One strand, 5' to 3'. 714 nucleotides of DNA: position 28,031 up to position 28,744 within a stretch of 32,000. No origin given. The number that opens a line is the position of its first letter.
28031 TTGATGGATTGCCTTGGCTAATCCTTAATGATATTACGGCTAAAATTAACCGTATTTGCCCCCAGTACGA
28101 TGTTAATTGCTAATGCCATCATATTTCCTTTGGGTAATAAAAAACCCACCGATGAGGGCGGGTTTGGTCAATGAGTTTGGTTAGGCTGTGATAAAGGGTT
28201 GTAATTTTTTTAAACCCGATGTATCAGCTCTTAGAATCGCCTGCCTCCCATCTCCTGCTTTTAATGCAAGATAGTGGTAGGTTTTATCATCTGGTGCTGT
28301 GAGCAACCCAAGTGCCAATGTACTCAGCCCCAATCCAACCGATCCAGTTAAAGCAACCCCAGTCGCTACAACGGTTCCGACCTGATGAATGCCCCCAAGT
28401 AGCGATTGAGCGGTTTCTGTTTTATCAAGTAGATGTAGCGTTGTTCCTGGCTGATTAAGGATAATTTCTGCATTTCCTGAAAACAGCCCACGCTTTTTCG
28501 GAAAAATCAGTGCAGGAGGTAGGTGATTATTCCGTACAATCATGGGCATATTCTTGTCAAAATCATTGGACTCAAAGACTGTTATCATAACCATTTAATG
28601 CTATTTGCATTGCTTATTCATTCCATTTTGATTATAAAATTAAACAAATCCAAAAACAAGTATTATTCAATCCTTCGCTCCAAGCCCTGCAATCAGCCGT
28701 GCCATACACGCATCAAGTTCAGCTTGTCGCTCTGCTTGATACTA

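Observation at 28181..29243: Two extremely diverged but collinear paralogous membrane proteins: a candidate uncharacterised phage-derived exclusion/immunity family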

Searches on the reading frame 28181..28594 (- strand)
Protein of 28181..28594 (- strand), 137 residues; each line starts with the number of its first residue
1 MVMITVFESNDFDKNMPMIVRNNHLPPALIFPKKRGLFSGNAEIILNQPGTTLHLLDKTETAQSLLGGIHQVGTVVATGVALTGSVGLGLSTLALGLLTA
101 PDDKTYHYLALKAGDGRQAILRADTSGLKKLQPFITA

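Call 4: search_protein_families(library=pfam, proteins=[window:28181-28594:-], max_evalue=1)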
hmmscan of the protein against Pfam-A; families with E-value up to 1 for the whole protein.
window:28181-28594:- (137 aa): 1 family
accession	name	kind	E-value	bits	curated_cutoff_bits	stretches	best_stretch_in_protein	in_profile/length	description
PF16013.10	DUF4781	-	0.23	10.7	27.9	1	18-96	39-113/310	Domain of unknown function (DUF4781)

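Call 7: search_protein_families(library=phrogs, proteins=[window:28181-28594:-], max_evalue=1)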
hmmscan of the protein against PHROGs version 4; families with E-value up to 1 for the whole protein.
window:28181-28594:- (137 aa): 0 families

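Call 8: search_protein_families(library=ncbifam, proteins=[window:28181-28594:-], max_evalue=1)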
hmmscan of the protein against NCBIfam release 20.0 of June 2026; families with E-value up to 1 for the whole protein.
window:28181-28594:- (137 aa): 0 families

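Call 9: search_protein_families(library=padloc, proteins=[window:28181-28594:-], max_evalue=1)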
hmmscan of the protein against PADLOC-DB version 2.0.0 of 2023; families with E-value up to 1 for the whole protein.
window:28181-28594:- (137 aa): 0 families

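Call 11: find_homologous_proteins(query=window:28181-28594:-)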
Query window:28181-28594:- (137 aa): 1 proteins with E <= 0.001 among 105 candidates.
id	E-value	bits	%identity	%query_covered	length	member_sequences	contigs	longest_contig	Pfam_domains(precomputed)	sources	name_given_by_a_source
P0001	1.6e-81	288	100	99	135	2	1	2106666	-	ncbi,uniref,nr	ncbi:hypothetical protein [Moraxella nasicaprae]|uniref:Uncharacterized protein n=1 Tax=Moraxella na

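Call 15: search_dna_similar(query=window:28181-28594:-, collection=phages, mode=protein, max_evalue=1, max_rows=20)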
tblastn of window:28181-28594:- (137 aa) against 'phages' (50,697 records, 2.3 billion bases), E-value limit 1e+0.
No match.

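Call 23: search_protein_representatives(protein=window:28181-28594:-)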
Query: 137 residues. Proteins with E-value up to 0.001 (for the whole library): 4; up to 1e-10: 3; up to 1e-30: 1. The best 4 are listed.
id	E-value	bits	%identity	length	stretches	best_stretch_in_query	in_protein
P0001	5.1e-82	288.4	100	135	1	3-137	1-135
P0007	2.5e-23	98.7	47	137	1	3-136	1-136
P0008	1.5e-11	60.5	33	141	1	3-135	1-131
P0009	2.2e-05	40.6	34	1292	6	15-70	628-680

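Call 31: find_encoding_contigs(protein=P0007, flank=5000, max_places=6)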
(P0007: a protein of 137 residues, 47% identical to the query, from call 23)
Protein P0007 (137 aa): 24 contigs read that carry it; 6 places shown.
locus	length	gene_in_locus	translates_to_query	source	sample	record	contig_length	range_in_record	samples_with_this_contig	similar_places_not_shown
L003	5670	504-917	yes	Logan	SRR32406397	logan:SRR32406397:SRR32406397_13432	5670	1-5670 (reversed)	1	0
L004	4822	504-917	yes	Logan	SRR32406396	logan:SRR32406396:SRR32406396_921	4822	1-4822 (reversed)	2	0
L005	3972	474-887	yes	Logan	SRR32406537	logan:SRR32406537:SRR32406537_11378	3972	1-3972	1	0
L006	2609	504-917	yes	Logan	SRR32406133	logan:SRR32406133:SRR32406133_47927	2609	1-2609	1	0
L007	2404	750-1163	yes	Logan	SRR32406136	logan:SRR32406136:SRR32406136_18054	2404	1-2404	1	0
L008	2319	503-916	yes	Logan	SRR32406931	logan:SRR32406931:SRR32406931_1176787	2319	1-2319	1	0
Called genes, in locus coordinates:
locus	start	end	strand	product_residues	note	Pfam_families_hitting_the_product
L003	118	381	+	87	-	PF06223:Phage_tail_T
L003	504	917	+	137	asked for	-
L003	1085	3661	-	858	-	PF12156:ATPase-cat_bd, PF00403:HMA, PF00122:E1-E2_ATPase, PF00702:Hydrolase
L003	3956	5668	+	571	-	?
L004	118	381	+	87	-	PF06223:Phage_tail_T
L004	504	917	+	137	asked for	-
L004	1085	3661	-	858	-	PF12156:ATPase-cat_bd, PF00403:HMA, PF00122:E1-E2_ATPase, PF00702:Hydrolase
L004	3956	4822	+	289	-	?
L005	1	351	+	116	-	?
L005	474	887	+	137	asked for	-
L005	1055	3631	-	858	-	PF12156:ATPase-cat_bd, PF00403:HMA, PF00122:E1-E2_ATPase, PF00702:Hydrolase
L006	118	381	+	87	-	PF06223:Phage_tail_T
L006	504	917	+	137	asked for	-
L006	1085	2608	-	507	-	?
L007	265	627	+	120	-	PF06223:Phage_tail_T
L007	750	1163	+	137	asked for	-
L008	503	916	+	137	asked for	-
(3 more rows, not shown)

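Call 33: find_encoding_contigs(protein=P0008, flank=5000, max_places=4)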
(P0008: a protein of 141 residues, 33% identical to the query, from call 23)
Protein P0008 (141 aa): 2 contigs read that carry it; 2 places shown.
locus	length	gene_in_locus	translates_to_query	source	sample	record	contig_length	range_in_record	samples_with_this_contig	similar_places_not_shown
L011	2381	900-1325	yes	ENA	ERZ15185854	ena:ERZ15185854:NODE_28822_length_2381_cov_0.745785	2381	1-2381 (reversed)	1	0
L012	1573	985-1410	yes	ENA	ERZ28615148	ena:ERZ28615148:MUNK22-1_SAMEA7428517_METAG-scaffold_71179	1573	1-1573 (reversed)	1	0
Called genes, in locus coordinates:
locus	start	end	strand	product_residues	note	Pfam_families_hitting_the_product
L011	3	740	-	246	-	?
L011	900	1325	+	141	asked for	-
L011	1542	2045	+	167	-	PF03811:Zn_ribbon_InsA (weak), PF13384:HTH_23, PF13518:HTH_28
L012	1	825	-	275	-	?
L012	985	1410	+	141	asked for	-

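Call 43: search_protein_families(library=pfam, proteins=[L011:1542-2045:+, L011:3-740:-], max_evalue=0.1)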
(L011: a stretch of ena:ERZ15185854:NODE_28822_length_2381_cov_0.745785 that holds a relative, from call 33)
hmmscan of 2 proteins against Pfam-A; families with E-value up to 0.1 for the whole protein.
L011:1542-2045:+ (167 aa): 17 families
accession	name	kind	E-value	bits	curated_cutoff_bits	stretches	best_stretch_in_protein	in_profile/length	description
PF13384.12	HTH_23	-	8.9e-08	32.2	24.6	1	83-120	3-40/50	Homeodomain-like domain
PF13518.12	HTH_28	-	1.2e-07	32.1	25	1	87-123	2-38/52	Helix-turn-helix domain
PF03811.18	Zn_ribbon_InsA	-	7.8e-06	26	26.1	1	43-69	7-34/35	InsA N-terminal domain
PF08281.18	Sigma70_r4_2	-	0.00032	20.7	25.7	1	90-119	18-48/54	Sigma-70, region 4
PF13936.12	HTH_38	-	0.00039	20.5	27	1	92-115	15-38/44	Helix-turn-helix domain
PF01527.26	HTH_Tnp_1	-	0.0027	18.3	24.1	1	84-126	9-52/75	Transposase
PF09723.15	Zn_ribbon_8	-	0.0032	17.9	34.4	0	64-83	6-24/41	Zinc ribbon domain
PF06056.18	Terminase_5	-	0.0034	17.7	20.3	1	87-120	3-36/58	Putative ATPase subunit of terminase (gpP-like)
PF13551.12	HTH_29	-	0.0046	17.5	28.1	1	90-120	4-35/64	Winged helix-turn helix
PF15978.11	TnsD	-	0.008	15.7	32.4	1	85-133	197-235/355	Tn7-like transposition protein D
PF12760.12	Zn_ribbon_IS1595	-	0.01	16.2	25.4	1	43-71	20-45/46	Transposase zinc-ribbon domain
PF03804.19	DUF325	-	0.014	15.6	28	1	31-91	72-131/137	Viral proteins of unknown function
PF14354.12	Lar_restr_allev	-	0.023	15.4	28.6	1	43-86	5-51/58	Restriction alleviation protein Lar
PF00130.28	C1_1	-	0.029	14.7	26.5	1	41-73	11-38/53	Phorbol esters/diacylglycerol binding domain (C1 domain)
PF04315.17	EpmC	-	0.036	14.2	23.8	1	27-89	22-85/162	Elongation factor P hydroxylase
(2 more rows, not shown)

L011:3-740:- (246 aa): 3 families
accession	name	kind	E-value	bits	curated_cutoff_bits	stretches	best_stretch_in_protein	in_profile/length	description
PF03819.22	MazG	-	1.4e-32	112.2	22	2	27-105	1-74/74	MazG nucleotide pyrophosphohydrolase domain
PF01503.22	PRA-PH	-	0.00012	22.8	21.3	0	168-229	30-79/86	Phosphoribosyl-ATP pyrophosphohydrolase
PF12643.12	MazG-like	-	0.051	14.3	27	0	193-231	24-61/85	MazG-like family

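Call 54: predict_structure(alignment_id=A5)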
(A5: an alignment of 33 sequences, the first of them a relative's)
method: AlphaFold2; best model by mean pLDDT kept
length: 135 residues; sequences in the alignment: 33
mean_pLDDT: 49.8   pTM: 0.46
mean pLDDT of the five models: 49.8, 42.6, 37.0, 36.8, 34.1
residues with pLDDT >= 90: 0; 70-90: 7; 50-70: 62; < 50: 66
segments of 3 or more residues with pLDDT < 50: 29-41, 45-47, 55-101
pLDDT, mean of each block of 10 residues (from residue 1): 62 53 51 44 52 52 41 31 28 30 63 65 70 60
secondary structure, 60 per line:
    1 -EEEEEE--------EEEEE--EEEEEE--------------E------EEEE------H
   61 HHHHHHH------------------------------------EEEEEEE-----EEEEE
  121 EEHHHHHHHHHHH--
elements in order: E2-7 E16-20 E23-28 E50-53 H60-67 E104-110 E116-122 H123-133

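Call 64: search_protein_families(library=phrogs, proteins=[P0001, P0007, P0008], max_evalue=1)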
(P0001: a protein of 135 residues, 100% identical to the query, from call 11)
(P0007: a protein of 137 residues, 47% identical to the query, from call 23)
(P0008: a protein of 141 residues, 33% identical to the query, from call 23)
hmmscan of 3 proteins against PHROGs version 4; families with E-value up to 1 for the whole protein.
P0001 (135 aa): 0 families

P0007 (137 aa): 2 families
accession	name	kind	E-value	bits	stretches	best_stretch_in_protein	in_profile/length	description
phrog_20920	-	unknown function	0.14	13.7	1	50-122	42-101/115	-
phrog_26054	-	unknown function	0.3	11.9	1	43-70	2-29/46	-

P0008 (141 aa): 1 family
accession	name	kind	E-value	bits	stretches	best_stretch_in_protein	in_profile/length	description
phrog_20920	-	unknown function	0.06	14.8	1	72-123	56-106/115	-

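Call 65: search_dna_similar(query=P0008, collection=phages, mode=protein, max_evalue=10, max_rows=20)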
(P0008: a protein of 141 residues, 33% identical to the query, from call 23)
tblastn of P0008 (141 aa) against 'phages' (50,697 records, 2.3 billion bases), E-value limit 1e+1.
No match.

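Call 88: find_related_loci(query=A1, collection=metagenome_contigs, flank=8000)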
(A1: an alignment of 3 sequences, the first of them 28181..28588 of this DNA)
Query A1 (135 aa) in metagenome_contigs; peptide patterns used: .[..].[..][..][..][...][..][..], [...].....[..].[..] (x = any residue, [..] = any of these).
425 stretches matched a pattern, but none encodes a relative of the query by tblastn (E <= 1e-3).

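Call 89: find_related_loci(query=A1, collection=viral_contigs, flank=8000)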
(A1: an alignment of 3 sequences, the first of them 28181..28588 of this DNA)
Query A1 (135 aa) in viral_contigs; peptide patterns used: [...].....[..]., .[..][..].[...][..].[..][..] (x = any residue, [..] = any of these).
85 stretches matched a pattern, but none encodes a relative of the query by tblastn (E <= 1e-3).
